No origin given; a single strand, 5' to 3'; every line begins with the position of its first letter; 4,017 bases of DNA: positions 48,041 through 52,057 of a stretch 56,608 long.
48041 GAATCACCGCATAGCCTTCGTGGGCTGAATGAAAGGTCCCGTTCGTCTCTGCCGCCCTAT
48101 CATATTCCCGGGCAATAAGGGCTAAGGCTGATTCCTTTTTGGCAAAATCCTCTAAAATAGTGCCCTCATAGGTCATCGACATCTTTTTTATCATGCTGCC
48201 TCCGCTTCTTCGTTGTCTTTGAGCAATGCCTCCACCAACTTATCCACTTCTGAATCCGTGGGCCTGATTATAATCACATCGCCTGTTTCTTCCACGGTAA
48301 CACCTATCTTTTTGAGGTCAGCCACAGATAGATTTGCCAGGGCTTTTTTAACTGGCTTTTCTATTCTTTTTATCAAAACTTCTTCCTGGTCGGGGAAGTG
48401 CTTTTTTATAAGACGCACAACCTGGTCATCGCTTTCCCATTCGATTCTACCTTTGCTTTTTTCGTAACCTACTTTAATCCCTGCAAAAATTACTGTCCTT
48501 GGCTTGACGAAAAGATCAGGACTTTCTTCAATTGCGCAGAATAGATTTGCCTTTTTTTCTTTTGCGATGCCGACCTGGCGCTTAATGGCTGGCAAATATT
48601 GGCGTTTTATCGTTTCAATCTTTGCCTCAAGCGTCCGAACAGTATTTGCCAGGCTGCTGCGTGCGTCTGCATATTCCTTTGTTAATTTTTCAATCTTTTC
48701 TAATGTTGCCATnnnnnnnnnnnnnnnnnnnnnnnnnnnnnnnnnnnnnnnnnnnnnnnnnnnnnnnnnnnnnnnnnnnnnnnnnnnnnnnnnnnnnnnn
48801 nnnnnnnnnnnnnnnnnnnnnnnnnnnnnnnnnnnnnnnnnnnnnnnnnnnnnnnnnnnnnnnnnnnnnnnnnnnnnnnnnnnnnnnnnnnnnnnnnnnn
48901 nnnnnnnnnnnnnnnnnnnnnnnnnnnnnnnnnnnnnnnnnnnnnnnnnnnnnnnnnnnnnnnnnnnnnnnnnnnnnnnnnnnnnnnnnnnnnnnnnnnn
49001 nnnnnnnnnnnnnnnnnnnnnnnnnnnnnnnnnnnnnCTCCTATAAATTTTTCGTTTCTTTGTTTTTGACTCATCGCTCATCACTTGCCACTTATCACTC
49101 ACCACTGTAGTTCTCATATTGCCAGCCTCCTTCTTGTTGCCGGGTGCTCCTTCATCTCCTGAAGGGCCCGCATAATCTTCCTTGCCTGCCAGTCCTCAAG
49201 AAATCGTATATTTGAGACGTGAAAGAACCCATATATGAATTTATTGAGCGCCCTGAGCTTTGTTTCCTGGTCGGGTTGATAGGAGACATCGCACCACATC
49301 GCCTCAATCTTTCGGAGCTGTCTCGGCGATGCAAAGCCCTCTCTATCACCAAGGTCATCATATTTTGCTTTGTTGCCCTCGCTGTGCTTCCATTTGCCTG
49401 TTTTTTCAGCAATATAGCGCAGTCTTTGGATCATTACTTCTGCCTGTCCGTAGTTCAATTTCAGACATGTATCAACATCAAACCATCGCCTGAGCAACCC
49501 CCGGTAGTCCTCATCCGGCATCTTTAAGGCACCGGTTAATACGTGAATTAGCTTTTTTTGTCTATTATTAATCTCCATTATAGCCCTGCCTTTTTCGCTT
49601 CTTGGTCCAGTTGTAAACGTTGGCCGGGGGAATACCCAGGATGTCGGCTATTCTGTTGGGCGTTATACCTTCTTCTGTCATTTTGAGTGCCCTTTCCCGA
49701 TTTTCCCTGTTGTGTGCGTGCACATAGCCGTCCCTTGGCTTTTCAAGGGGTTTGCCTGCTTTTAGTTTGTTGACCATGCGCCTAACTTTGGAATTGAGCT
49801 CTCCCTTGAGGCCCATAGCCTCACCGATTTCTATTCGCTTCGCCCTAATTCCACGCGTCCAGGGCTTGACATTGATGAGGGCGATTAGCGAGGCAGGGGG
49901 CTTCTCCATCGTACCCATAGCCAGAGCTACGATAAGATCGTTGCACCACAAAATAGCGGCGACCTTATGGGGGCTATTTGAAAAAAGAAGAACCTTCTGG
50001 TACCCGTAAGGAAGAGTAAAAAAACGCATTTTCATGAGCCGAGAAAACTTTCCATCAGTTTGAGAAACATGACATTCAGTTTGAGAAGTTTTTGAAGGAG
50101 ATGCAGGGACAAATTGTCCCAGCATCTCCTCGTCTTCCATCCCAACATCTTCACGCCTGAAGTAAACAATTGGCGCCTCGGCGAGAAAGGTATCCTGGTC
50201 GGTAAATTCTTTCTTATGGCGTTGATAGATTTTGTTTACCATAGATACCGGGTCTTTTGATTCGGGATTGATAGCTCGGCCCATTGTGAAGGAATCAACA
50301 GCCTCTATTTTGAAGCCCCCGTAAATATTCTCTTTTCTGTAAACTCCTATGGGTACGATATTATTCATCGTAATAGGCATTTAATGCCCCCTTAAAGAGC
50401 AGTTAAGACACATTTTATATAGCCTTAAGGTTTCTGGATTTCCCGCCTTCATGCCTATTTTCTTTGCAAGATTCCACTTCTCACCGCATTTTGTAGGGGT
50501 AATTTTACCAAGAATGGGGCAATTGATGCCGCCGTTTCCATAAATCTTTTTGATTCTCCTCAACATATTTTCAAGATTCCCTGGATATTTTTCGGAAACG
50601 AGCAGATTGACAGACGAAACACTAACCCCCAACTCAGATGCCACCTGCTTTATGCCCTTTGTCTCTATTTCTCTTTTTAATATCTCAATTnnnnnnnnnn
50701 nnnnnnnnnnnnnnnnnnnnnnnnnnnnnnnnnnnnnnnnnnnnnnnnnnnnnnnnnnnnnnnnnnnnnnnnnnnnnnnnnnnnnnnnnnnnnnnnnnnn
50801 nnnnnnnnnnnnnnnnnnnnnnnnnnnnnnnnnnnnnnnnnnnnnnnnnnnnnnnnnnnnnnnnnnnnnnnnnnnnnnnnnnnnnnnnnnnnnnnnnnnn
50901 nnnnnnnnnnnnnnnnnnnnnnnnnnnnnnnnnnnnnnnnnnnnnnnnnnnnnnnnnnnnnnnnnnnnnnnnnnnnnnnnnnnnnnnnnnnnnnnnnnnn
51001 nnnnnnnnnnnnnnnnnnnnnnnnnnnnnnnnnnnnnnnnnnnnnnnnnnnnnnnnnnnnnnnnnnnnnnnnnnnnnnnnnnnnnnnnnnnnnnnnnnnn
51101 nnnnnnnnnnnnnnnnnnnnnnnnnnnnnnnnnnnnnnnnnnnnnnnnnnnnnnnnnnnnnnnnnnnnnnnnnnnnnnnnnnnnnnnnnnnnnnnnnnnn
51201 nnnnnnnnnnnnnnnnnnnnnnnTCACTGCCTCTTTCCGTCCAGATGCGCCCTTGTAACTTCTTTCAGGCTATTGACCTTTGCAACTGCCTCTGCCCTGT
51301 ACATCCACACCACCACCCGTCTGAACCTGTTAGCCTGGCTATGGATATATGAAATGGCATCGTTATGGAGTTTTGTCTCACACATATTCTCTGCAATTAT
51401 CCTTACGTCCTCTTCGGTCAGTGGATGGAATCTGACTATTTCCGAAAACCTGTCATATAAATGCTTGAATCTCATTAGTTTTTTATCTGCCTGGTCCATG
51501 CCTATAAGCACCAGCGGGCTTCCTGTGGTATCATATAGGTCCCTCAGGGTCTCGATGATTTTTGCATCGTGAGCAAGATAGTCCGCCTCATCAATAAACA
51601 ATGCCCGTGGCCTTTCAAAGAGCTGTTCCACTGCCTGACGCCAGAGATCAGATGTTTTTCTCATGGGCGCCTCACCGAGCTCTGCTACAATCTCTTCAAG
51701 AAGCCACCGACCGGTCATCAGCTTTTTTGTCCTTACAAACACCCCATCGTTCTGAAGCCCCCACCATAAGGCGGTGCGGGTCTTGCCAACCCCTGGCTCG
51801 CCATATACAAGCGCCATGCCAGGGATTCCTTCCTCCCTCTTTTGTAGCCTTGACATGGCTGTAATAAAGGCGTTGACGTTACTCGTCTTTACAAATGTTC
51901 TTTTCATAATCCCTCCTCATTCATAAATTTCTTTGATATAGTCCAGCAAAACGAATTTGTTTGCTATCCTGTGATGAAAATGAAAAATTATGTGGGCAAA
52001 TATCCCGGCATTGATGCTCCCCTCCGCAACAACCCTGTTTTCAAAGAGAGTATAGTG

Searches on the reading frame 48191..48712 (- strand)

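Call 73: search_protein_families(library=pfam, proteins=[window:48191-48712:-], max_evalue=0.001)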
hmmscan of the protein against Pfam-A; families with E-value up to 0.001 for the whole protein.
window:48191-48712:- (173 aa): 1 family
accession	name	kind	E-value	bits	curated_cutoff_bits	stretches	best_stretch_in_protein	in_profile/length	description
PF07352.17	Phage_Mu_Gam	-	3.8e-05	24.1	28.3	1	5-150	2-148/149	Bacteriophage Mu Gam like protein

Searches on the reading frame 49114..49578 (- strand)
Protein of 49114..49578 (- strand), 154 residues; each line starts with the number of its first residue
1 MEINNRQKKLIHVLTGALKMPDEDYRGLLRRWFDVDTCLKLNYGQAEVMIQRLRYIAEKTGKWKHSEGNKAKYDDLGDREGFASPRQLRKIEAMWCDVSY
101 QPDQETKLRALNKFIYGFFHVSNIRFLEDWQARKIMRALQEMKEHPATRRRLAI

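Call 73: search_protein_families(library=pfam, proteins=[window:49114-49578:-], max_evalue=0.001)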
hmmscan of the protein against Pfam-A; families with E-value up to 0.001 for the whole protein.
window:49114-49578:- (154 aa): 1 family
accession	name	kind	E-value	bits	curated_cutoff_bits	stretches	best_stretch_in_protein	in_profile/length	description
PF06252.17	GemA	-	1.2e-18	68.6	27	1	20-144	1-118/119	Bacteriophage Mu, GemA protein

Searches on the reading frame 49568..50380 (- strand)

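Call 73: search_protein_families(library=pfam, proteins=[window:49568-50380:-], max_evalue=0.001)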
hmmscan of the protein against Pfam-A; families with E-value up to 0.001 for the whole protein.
window:49568-50380:- (270 aa): 1 family
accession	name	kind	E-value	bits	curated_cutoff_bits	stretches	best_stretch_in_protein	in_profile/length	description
PF13384.12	HTH_23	-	2.5e-05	24.4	24.6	1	224-261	3-40/50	Homeodomain-like domain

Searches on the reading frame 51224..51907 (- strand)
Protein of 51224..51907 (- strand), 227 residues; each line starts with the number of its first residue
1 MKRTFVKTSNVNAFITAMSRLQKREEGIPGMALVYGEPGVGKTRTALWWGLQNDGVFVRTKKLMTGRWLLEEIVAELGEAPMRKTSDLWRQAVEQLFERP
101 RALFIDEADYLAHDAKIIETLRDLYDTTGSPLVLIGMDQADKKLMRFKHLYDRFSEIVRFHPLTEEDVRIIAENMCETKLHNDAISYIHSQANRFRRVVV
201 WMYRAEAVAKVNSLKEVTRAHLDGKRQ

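Call 73: search_protein_families(library=pfam, proteins=[window:51224-51907:-], max_evalue=0.001)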
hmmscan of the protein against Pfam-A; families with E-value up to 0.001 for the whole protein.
window:51224-51907:- (227 aa): 4 families
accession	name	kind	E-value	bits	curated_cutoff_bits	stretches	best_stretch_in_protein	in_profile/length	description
PF13401.12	AAA_22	-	8e-18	65.4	27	1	30-144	6-130/130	AAA domain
PF05621.17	TniB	-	4.5e-07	29.9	22.4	1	57-157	74-182/189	Bacterial TniB protein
PF13191.12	AAA_16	-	1.9e-06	28.9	32.6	1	20-135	15-137/167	AAA ATPase domain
PF00004.35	AAA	-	6.6e-06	27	21.2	1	33-158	2-127/131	ATPase family associated with various cellular activities (AAA)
